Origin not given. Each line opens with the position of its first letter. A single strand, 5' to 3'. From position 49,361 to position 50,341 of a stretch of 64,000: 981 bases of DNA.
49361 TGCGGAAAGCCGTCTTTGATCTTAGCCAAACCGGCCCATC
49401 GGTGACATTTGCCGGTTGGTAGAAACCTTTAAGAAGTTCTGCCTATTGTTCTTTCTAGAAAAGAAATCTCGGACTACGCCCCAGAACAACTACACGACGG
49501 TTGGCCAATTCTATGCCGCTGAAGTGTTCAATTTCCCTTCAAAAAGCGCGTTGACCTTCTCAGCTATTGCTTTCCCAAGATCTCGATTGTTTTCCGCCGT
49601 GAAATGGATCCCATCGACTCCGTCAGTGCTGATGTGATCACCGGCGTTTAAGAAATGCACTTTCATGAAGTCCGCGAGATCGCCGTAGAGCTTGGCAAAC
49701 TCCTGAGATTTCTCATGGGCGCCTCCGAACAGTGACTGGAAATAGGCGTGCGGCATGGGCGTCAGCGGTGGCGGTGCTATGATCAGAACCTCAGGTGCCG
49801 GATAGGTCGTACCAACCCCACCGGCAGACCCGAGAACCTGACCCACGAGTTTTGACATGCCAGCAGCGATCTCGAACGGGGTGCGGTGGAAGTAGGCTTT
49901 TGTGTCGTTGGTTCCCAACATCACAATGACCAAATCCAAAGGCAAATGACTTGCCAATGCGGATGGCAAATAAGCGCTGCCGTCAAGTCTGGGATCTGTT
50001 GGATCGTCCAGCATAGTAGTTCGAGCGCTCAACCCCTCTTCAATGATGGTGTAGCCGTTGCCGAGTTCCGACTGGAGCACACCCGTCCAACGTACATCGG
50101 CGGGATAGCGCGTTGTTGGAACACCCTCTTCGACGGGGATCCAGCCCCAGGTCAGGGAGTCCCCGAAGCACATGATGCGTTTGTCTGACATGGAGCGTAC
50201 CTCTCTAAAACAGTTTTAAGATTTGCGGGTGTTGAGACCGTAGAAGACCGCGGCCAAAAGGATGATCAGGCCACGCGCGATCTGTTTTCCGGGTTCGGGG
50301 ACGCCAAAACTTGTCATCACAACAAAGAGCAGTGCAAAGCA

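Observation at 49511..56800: MsAcT-like acyltransferase embedded in a sugar-import operon with a second SGNH enzyme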

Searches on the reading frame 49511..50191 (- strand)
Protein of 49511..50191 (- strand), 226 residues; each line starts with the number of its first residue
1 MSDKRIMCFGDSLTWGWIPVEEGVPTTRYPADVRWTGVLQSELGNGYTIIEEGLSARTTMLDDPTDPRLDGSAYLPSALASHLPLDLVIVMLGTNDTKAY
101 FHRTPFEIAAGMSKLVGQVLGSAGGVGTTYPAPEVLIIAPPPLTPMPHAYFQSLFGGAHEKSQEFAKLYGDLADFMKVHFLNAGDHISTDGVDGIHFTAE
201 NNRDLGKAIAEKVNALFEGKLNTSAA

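Call 3: search_solved_structures(query=window:49511-50191:-, show_alignments=3, max_evalue=0.001)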
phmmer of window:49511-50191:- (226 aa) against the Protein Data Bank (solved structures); distinct sequences matched with E-value up to 0.001: 6.
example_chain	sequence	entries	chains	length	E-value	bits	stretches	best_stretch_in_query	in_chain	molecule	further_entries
2q0q_A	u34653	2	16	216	8.8e-103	346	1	4-216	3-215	aryl esterase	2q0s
5hoe_A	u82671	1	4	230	1.1e-102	345.7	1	4-217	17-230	Hydrolase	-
8zbc_A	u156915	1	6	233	1.1e-70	241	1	4-222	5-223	SGNH/GDSL hydrolase family protein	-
4tx1_A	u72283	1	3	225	9.6e-43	149.6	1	3-213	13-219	Esterase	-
7bxb_A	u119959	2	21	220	3.7e-39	137.8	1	4-215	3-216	GDSL-like Lipase/Acylhydrolase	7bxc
3dci_A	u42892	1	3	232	2.5e-32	115.5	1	4-214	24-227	Arylesterase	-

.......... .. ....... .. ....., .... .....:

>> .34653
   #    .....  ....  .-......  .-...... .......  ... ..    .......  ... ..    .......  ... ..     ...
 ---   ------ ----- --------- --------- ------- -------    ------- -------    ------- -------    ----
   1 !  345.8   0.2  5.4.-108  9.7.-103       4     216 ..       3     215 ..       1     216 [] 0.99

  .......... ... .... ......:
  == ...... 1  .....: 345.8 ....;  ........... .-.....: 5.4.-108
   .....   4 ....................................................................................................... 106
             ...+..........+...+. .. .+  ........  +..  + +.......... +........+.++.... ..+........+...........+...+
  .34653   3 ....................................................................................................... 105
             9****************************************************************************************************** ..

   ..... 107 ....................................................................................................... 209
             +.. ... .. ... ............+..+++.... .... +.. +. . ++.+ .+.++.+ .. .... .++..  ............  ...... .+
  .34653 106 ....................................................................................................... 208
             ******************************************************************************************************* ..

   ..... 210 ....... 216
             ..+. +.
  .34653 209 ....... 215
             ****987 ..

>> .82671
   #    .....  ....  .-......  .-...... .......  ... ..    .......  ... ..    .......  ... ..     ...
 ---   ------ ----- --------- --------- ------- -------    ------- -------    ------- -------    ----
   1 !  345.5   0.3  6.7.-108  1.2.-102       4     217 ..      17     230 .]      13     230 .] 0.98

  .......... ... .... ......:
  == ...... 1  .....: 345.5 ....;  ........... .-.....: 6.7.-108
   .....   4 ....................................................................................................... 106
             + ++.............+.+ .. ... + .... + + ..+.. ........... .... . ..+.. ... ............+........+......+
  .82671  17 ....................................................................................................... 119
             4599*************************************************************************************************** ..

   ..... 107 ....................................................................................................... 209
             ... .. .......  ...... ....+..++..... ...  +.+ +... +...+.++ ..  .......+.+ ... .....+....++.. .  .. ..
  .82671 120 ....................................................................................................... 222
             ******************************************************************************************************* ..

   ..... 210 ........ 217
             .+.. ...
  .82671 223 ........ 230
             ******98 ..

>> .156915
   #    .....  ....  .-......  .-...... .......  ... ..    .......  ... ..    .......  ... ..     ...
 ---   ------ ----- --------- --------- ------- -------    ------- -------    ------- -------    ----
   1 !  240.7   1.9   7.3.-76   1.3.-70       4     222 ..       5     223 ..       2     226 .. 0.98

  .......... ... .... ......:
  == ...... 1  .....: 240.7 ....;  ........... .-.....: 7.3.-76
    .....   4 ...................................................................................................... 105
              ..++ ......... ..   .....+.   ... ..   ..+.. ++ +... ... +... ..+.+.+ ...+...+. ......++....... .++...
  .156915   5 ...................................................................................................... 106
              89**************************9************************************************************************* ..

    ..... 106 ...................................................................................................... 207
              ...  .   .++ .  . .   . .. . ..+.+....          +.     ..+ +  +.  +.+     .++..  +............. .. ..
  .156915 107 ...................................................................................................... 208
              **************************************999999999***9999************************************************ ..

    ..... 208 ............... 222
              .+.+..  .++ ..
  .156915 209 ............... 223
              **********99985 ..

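Call 5: search_protein_families(library=pfam, proteins=[window:49511-50191:-])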
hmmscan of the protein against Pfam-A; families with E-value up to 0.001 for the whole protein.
window:49511-50191:- (226 aa): 2 families
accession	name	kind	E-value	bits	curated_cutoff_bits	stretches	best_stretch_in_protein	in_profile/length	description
PF13472.12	Lipase_GDSL_2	-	1.1e-17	65.6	32.9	1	8-200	1-174/178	GDSL-like Lipase/Acylhydrolase family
PF00657.28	Lipase_GDSL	-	3.3e-10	40.9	23.6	1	6-209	1-208/208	GDSL-like Lipase/Acylhydrolase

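Call 8: find_encoding_contigs(protein=window:49511-50191:-, flank=10000, max_places=6)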
Protein window:49511-50191:- (226 aa): no gene with exactly this product is on record in the collection.

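Call 9: find_related_loci(query=window:49514-50191:-, collection=genome_contigs, flank=8000)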
Query window:49514-50191:- (226 aa) in genome_contigs; peptide patterns used: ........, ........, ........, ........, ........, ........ (x = any residue, [..] = any of these).
151 stretches matched a pattern; 93 encode a relative of the query (tblastn E <= 1e-3); the best 80 are kept; 80 distinct loci.
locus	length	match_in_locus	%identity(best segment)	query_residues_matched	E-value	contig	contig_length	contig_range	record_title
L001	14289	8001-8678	89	1-226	2e-138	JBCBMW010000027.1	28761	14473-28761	MAG: Pseudomonadota bacterium isolate J06630_4 NODE_27_length_28761_cov_19.093327, whole genome shotgun sequence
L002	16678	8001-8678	86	1-226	2e-135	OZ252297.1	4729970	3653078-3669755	MAG: Paracoccaceae bacterium isolate 56077a24-75a3-496f-9d86-128c8c0e4c3c genome assembly, chromosome: 1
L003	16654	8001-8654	90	1-218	3e-134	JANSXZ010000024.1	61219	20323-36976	MAG: Rhodobacteraceae bacterium isolate bin.38 k141_103944_length_61219_cov_21.0458, whole genome shotgun sequence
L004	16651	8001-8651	88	1-217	3e-133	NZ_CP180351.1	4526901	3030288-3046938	MAG: Marivita sp. isolate tig00000067 chromosome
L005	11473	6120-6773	89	1-218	5e-133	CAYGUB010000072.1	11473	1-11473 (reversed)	MAG TPA_asm: uncultured Rhodobacterales bacterium isolate ERP117304_co3_228 genome assembly, contig: NODE_7916_length_11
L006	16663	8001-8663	86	1-221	2e-131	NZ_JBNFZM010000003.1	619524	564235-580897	Tateyamaria sp. 1078 NODE_3_length_619524_cov_162.004567, whole genome shotgun sequence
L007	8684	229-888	87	1-220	2e-131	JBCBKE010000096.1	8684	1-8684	MAG: Pseudomonadota bacterium isolate J06627_17 NODE_96_length_8684_cov_13.793540, whole genome shotgun sequence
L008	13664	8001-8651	84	1-217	5e-126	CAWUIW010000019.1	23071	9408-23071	MAG: uncultured Rhodobacterales bacterium isolate SRR17458609_metabat2_1_1705322972 genome assembly, contig: ERZ21854014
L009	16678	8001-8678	80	1-226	1e-124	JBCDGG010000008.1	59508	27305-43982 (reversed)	MAG: Pseudomonadota bacterium isolate P01_H01_bin.127 k141_226376_length_59508_cov_70.9760, whole genome shotgun sequenc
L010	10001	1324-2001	81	1-225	3e-123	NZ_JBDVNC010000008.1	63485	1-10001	MAG: Shimia sp. isolate LC.109.F.C4_184_68 LC_109_F_C4_184_68_000000000008, whole genome shotgun sequence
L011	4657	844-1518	80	1-225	6e-124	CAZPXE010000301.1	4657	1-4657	MAG TPA_asm: uncultured Rhodobacterales bacterium isolate SRP065251_co2_36 genome assembly, contig: NODE_20311_length_46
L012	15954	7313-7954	82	1-214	7e-122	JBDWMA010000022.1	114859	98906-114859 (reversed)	MAG: Pseudoruegeria sp. isolate CI.22.F.D2_448_36 CI_22_F_D2_448_36_000000000022, whole genome shotgun sequence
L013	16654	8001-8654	78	1-218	3e-117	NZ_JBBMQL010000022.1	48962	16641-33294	Sulfitobacter sp. AS92 isolate_92_22, whole genome shotgun sequence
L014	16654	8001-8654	83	1-218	6e-116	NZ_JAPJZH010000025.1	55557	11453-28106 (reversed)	Hoeflea poritis strain E7-10 NODE_25_length_55557_cov_102.819376, whole genome shotgun sequence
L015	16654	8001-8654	77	1-218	1e-115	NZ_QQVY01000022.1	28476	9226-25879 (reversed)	Paracoccus sp. JM45 Scaffold22, whole genome shotgun sequence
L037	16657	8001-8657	66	1-219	4e-100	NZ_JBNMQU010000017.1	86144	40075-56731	Mycobacterium sp. SMC-4 strain EL_162 contig00017, whole genome shotgun sequence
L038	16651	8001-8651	65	1-217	6e-99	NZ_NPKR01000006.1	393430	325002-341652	Mycolicibacterium sp. P1-18 NODE_6_length_393430_cov_48.7504, whole genome shotgun sequence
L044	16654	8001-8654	72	1-217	3e-98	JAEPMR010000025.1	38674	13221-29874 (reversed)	MAG: Marivivens sp. isolate HCUG1434-3 NODE_25_length_38674_cov_5.106925, whole genome shotgun sequence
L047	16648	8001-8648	72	2-217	4e-97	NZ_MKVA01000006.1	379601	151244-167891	MAG: Devosia sp. 67-54 SCNpilot_cont_1000_bf_scaffold_34, whole genome shotgun sequence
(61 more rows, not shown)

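Call 12: search_dna_similar(query=window:49514-50191:-, collection=plasmids, mode=protein, max_rows=40)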
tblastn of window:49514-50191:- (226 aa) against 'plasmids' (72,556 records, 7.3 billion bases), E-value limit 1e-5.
Records with a match: 242; places in all: 310; records where one place covers at least 80% of the query: 241.
Best place of each record, by identity: 60-80% 64; <60% 178.
By first word of the organism name: Ralstonia 132; Sinorhizobium 41; Rhizobium 13; Pseudoalteromonas 9; Ensifer 8; Roseibium 7; Agrobacterium 7; Labrenzia 4; Skermanella 4; Shinella 3; and 13 more.
By predicted mobility (MOB-suite, as given by PLSDB): mobilizable 107; non-mobilizable 82; conjugative 53.
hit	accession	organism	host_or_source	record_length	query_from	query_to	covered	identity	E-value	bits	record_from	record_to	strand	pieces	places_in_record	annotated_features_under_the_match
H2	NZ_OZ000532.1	Shinella sp. WSC3-e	-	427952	1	217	96%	73.4%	7e-97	315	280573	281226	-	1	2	SGNH/GDSL hydrolase family protein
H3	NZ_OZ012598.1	Shinella sp. WSD5-1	-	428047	1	217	96%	73.4%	7e-97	315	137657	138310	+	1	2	SGNH/GDSL hydrolase family protein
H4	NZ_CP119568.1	Pararhizobium qamdonense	cell culture,soil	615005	1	226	100%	69.6%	3e-88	291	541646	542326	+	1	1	SGNH/GDSL hydrolase family protein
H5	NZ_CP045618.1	Roseibium aggregatum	-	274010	2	225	99%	69.6%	1e-95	312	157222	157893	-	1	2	SGNH/GDSL hydrolase family protein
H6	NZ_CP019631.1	Roseibium algicola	Rhodosorus marinus,cell culture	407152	2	225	99%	69.6%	1e-95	312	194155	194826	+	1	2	SGNH/GDSL hydrolase family protein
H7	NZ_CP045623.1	Roseibium aggregatum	-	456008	2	225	99%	69.6%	1e-95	312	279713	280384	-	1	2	SGNH/GDSL hydrolase family protein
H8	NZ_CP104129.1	Sinorhizobium sp. M103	Phaseolus vulgaris,cell ...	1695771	1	217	96%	71.6%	3e-95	311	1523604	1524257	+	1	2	none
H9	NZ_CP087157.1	Roseibium aggregatum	cell culture,seawater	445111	2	225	99%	69.2%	4e-95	310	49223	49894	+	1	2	SGNH/GDSL hydrolase family protein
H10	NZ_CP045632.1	Roseibium aggregatum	-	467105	2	225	99%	69.2%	4e-95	310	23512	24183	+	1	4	SGNH/GDSL hydrolase family protein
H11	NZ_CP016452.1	Sinorhizobium sp. RAC02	Microbial isolate,Algal phycosphere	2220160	1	217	96%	71.1%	3e-93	305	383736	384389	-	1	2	none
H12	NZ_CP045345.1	Labrenzia sp. THAF187b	pure culture,Surface of a polyethylene ...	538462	2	225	99%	68.8%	2e-94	308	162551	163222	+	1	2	SGNH/GDSL hydrolase family protein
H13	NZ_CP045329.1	Labrenzia sp. THAF191b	pure culture,Surface of a polyethylene ...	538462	2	225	99%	68.8%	2e-94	308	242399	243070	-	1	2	SGNH/GDSL hydrolase family protein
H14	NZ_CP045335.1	Labrenzia sp. THAF191a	pure culture,Surface of a polyethylene ...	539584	2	225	99%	68.8%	2e-94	308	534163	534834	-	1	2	SGNH/GDSL hydrolase family protein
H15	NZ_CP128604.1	Roseibium aggregatum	cell culture,marine biofilms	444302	2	225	99%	68.8%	3e-94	308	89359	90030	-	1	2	SGNH/GDSL hydrolase family protein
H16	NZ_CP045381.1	Labrenzia sp. THAF35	pure culture,Surface of a polyethylene ...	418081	2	225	99%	68.8%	4e-94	307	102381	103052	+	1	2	SGNH/GDSL hydrolase family protein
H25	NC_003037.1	Sinorhizobium meliloti 1021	-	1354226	1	217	96%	70.6%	2e-92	303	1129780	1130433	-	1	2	none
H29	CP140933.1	Sinorhizobium meliloti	Medicago lupulina,whole organism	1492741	1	217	96%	70.6%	2e-92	303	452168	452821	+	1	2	SGNH/GDSL hydrolase family protein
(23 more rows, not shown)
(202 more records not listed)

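Call 14: get_annotated_region(hit=H25, flank=9000)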
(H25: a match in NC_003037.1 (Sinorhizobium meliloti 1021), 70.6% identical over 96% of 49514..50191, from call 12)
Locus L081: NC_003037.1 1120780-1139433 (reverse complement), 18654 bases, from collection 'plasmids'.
description: Sinorhizobium meliloti 1021 plasmid pSymA, complete sequence
organism: Sinorhizobium meliloti 1021 (NCBI taxid 266834)
taxonomy: Bacteria; Pseudomonadota; Alphaproteobacteria; Hyphomicrobiales; Rhizobiaceae; Sinorhizobium; Sinorhizobium meliloti; Sinorhizobium meliloti 1021
host: -; source: -; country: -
typing (MOB-suite, as given by PLSDB): conjugative; relaxase MOBQ; mating-pair formation MPF_T
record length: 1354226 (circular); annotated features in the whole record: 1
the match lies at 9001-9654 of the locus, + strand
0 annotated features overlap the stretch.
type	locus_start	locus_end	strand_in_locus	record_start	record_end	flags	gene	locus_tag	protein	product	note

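Call 30: search_protein_families(library=ncbifam, proteins=[window:49511-50191:-], max_evalue=0.00001)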
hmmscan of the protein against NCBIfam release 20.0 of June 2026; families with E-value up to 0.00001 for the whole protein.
window:49511-50191:- (226 aa): 1 family
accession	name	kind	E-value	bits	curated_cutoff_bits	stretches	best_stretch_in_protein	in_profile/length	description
NF042968.1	AcxylEst_AxeA1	equivalog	2.4e-09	36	700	1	5-128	276-380/459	acetylxylan esterase AxeA1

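Call 39: get_annotated_region(hit=H29, flank=9000)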
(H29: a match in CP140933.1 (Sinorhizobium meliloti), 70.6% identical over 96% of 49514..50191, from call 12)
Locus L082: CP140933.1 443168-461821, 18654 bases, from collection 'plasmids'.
description: Sinorhizobium meliloti strain ml28 plasmid pSymA, complete sequence
organism: Sinorhizobium meliloti (NCBI taxid 382)
taxonomy: Bacteria; Pseudomonadota; Alphaproteobacteria; Hyphomicrobiales; Rhizobiaceae; Sinorhizobium; Sinorhizobium meliloti
host: -; source: Medicago lupulina,whole organism; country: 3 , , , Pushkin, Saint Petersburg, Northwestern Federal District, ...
typing (MOB-suite, as given by PLSDB): conjugative; relaxase MOBQ; mating-pair formation MPF_T
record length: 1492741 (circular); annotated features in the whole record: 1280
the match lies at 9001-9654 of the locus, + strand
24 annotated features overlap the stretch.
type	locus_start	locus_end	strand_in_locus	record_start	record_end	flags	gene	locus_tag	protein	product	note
CDS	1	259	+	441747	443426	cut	-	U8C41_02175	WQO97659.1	phospholipase D-like domain-containing protein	-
CDS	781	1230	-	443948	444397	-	-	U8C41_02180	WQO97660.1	VOC family protein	-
CDS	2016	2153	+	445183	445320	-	-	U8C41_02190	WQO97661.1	hypothetical protein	-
CDS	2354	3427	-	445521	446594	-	-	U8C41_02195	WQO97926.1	ROK family transcriptional regulator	-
CDS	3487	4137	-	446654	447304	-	-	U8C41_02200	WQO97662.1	SGNH/GDSL hydrolase family protein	-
CDS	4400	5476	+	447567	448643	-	-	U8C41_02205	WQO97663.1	ABC transporter substrate-binding protein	-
CDS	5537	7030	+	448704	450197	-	-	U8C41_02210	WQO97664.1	sugar ABC transporter ATP-binding protein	-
CDS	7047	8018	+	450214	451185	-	-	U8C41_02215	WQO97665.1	ABC transporter permease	-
CDS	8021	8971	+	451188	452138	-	-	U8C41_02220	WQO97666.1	ABC transporter permease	-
CDS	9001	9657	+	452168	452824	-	-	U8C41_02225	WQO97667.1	SGNH/GDSL hydrolase family protein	-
CDS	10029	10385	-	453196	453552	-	-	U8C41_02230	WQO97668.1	type II toxin-antitoxin system HicB family antitoxin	-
CDS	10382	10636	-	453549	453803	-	-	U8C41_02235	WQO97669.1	type II toxin-antitoxin system HicA family toxin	-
CDS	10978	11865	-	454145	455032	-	-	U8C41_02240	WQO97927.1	LysR family transcriptional regulator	-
CDS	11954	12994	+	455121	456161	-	-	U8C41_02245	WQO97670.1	NAD(P)H-binding protein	-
CDS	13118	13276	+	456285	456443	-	-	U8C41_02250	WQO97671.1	hypothetical protein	-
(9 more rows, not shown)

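Call 51: search_protein_families(library=pfam, proteins=[L038:6932-7990:+, L037:9053-9859:+], max_evalue=0.0001)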
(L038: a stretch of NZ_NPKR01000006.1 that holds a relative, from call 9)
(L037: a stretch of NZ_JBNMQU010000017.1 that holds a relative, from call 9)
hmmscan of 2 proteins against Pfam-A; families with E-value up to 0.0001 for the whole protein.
L038:6932-7990:+ (352 aa): 1 family
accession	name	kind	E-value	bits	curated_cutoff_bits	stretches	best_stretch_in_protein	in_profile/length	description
PF01212.27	Beta_elim_lyase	-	6.6e-50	170.5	27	1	13-298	2-283/288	Beta-eliminating lyase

L037:9053-9859:+ (268 aa): 0 families

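Call 77: search_protein_families(library=pfam, proteins=[L047:8809-9582:+, L047:9648-11177:+, L047:11185-12699:+, L047:12731-14641:+, L047:14658-15722:+, L044:3188-4327:+, L044:4398-5420:+, L044:9526-11220:+, L044:11265-13292:+, L044:13289-14803:+], max_evalue=0.00001)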
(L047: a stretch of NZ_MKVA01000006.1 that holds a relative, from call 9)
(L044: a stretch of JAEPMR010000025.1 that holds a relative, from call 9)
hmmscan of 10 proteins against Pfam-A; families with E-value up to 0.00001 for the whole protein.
L047:8809-9582:+ (257 aa): 2 families
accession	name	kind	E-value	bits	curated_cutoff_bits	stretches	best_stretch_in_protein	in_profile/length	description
PF00657.28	Lipase_GDSL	-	5.1e-08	33.7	23.6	1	36-248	1-208/208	GDSL-like Lipase/Acylhydrolase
PF13472.12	Lipase_GDSL_2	-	6.2e-08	33.8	32.9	1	38-242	1-177/178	GDSL-like Lipase/Acylhydrolase family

L047:9648-11177:+ (509 aa): 2 families
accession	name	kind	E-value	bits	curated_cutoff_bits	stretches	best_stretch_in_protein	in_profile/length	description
PF01266.30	DAO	-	2.8e-64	218.3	27.9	1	8-356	1-345/353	FAD dependent oxidoreductase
PF16901.10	DAO_C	-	2.4e-11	44.1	31.4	1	387-488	3-105/126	C-terminal domain of alpha-glycerophosphate oxidase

L047:11185-12699:+ (504 aa): 2 families
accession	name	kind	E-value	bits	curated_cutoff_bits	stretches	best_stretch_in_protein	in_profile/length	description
PF00370.27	FGGY_N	-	1.4e-67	228.3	28.8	1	5-251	1-245/245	FGGY family of carbohydrate kinases, N-terminal domain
PF02782.22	FGGY_C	-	2.3e-40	138.9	27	1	262-451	3-197/198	FGGY family of carbohydrate kinases, C-terminal domain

L047:12731-14641:+ (636 aa): 3 families
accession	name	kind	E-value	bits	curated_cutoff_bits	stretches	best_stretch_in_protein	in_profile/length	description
PF00501.34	AMP-binding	-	3e-84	283.5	29.9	1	72-456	2-376/384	AMP-binding enzyme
PF13193.12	AMP-binding_C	-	1.7e-27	96.5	24.5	1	519-597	1-76/76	AMP-binding enzyme C-terminal domain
PF16177.11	ACAS_N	-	3e-19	69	27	1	13-70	1-55/55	Acetyl-coenzyme A synthetase N-terminus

L047:14658-15722:+ (354 aa): 1 family
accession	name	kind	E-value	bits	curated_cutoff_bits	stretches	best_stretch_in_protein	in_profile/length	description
PF01116.26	F_bP_aldolase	-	3.8e-87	292.8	25.5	1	5-328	2-277/277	Fructose-bisphosphate aldolase class-II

L044:3188-4327:+ (379 aa): 1 family
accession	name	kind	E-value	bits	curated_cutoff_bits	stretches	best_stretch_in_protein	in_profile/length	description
PF13407.12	Peripla_BP_4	-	6.7e-10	39.4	35.1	1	80-330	14-256/258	Periplasmic binding protein domain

L044:4398-5420:+ (340 aa): 1 family
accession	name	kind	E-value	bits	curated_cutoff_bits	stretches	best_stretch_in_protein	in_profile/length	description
PF02653.21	BPD_transp_2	-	1.1e-32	113.6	26.8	1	64-329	4-269/269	Branched-chain amino acid transport system / permease component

L044:9526-11220:+ (564 aa): 2 families
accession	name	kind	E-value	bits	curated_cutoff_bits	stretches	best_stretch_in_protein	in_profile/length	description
PF01266.30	DAO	-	2e-55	189.2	27.9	1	43-388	1-319/353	FAD dependent oxidoreductase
PF16901.10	DAO_C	-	3.4e-11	43.5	31.4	1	441-537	2-98/126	C-terminal domain of alpha-glycerophosphate oxidase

L044:11265-13292:+ (675 aa): 3 families
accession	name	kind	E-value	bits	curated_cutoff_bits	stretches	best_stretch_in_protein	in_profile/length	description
PF00501.34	AMP-binding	-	9.3e-85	285.2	29.9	1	105-492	2-376/384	AMP-binding enzyme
PF13193.12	AMP-binding_C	-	3.2e-25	89.3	24.5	1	555-633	1-76/76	AMP-binding enzyme C-terminal domain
PF16177.11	ACAS_N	-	5.8e-18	64.9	27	1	46-103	1-55/55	Acetyl-coenzyme A synthetase N-terminus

L044:13289-14803:+ (504 aa): 2 families
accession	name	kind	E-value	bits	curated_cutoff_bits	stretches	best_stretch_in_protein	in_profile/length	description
PF00370.27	FGGY_N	-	8.7e-72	242.1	28.8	1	5-251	1-245/245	FGGY family of carbohydrate kinases, N-terminal domain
PF02782.22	FGGY_C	-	1e-38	133.6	27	1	262-451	3-197/198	FGGY family of carbohydrate kinases, C-terminal domain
